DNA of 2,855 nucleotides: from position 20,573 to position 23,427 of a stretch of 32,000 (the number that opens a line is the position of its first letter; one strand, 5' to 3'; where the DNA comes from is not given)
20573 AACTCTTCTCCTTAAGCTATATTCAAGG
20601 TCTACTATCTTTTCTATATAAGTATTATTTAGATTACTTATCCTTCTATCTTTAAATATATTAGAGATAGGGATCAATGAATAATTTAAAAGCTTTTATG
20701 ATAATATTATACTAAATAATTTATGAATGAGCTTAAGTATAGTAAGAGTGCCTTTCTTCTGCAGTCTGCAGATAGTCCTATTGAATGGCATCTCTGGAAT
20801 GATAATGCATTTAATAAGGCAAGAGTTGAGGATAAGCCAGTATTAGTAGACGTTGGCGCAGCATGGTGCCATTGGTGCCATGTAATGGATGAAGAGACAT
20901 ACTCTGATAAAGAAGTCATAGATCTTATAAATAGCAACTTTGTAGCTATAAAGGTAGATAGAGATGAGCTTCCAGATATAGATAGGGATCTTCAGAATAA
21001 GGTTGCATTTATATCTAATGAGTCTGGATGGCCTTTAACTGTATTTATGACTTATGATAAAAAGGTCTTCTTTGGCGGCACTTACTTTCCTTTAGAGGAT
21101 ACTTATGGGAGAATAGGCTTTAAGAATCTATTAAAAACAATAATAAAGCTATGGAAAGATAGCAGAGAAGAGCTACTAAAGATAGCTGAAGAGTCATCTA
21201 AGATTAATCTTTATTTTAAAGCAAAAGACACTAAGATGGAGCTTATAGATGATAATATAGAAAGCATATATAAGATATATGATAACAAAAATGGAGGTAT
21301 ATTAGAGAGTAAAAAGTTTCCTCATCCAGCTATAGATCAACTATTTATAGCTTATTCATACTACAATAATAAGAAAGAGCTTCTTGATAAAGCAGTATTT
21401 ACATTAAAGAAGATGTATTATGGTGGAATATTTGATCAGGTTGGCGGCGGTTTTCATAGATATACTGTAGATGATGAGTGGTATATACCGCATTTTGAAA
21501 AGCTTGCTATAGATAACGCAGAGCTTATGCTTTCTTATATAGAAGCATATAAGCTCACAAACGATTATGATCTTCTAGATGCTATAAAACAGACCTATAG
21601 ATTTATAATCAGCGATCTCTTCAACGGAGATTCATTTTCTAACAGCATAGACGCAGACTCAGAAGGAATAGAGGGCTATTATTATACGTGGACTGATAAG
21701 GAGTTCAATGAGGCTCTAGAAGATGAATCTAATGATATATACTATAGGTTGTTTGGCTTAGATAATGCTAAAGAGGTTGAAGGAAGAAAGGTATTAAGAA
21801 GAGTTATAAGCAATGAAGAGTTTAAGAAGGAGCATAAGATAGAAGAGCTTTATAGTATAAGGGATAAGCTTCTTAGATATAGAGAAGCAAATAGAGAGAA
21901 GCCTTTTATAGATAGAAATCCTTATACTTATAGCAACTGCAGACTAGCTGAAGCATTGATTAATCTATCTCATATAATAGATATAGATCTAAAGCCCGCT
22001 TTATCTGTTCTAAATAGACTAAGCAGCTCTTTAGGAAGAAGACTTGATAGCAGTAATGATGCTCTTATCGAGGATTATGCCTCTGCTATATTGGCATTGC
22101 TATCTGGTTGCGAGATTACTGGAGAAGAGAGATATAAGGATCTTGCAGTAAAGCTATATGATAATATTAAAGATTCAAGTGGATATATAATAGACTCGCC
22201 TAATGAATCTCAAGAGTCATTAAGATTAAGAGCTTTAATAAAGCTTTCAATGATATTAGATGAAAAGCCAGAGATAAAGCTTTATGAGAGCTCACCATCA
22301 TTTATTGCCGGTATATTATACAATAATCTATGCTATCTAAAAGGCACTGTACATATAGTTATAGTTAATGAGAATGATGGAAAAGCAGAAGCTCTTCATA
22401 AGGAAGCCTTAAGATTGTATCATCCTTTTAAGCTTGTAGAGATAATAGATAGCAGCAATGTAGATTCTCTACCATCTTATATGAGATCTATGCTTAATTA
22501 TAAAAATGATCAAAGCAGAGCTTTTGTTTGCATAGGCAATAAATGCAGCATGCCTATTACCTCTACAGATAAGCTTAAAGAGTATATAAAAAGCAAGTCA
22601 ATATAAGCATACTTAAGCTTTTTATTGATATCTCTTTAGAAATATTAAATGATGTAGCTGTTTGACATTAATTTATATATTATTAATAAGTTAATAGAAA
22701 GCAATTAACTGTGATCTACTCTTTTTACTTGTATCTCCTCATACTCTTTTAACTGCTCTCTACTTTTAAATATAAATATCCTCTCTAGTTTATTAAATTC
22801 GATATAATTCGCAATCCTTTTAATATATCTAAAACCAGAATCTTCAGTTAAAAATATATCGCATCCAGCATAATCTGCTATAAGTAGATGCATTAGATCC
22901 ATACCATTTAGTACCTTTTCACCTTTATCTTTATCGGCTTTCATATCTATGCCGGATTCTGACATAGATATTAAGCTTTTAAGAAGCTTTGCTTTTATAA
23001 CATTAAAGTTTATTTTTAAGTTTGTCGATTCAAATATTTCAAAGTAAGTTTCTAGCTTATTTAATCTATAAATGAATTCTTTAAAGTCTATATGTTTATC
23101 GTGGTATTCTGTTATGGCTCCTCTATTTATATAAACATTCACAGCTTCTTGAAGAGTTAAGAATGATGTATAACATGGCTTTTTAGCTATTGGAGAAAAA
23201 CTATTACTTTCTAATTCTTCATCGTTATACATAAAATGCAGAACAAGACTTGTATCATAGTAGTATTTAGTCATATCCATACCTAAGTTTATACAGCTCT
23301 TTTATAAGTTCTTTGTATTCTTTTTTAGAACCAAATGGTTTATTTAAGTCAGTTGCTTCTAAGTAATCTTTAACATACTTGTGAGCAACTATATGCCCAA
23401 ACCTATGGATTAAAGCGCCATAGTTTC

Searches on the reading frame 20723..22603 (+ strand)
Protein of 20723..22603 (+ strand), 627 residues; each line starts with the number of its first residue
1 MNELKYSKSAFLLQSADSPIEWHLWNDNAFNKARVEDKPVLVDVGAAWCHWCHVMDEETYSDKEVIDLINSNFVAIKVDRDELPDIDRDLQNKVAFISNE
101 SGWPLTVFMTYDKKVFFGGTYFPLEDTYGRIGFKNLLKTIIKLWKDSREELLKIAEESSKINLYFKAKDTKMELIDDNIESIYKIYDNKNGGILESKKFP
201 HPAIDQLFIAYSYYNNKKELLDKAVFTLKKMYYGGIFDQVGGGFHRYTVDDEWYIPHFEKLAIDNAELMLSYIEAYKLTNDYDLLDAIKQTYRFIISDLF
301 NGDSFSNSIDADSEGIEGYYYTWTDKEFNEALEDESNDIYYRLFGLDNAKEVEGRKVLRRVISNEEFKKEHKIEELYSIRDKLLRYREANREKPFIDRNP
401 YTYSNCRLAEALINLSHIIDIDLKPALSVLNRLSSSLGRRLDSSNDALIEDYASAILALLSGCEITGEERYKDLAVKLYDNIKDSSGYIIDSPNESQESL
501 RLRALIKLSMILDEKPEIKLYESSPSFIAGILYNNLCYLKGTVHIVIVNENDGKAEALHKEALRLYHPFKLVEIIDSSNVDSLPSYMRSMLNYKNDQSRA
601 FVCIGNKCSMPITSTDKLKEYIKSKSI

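Call 6: search_protein_families(library=pfam, proteins=[window:20723-22603:+], max_evalue=0.01)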
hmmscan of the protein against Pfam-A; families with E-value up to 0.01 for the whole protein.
window:20723-22603:+ (627 aa): 4 families
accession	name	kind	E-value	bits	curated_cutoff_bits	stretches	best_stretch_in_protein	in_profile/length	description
PF03190.21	Thioredox_DsbH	-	1.2e-61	207.8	27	1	2-157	2-157/163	Protein of unknown function, DUF255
PF13899.12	Thioredoxin_7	-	1.2e-11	45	27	1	22-109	2-81/83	Thioredoxin-like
PF13098.12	Thioredoxin_2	-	0.00066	20.4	27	1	36-90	4-58/104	Thioredoxin-like domain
PF00085.26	Thioredoxin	-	0.0017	18.8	23.5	1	26-89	6-67/103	Thioredoxin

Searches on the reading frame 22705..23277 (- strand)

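Call 8: search_protein_families(library=pfam, proteins=[window:22705-23277:-], max_evalue=0.01)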
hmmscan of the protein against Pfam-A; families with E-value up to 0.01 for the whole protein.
window:22705-23277:- (190 aa): 1 family
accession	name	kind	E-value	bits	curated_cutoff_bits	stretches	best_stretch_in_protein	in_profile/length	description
PF01850.27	PIN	-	5.3e-05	24.2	23.6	1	5-153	1-118/120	PIN domain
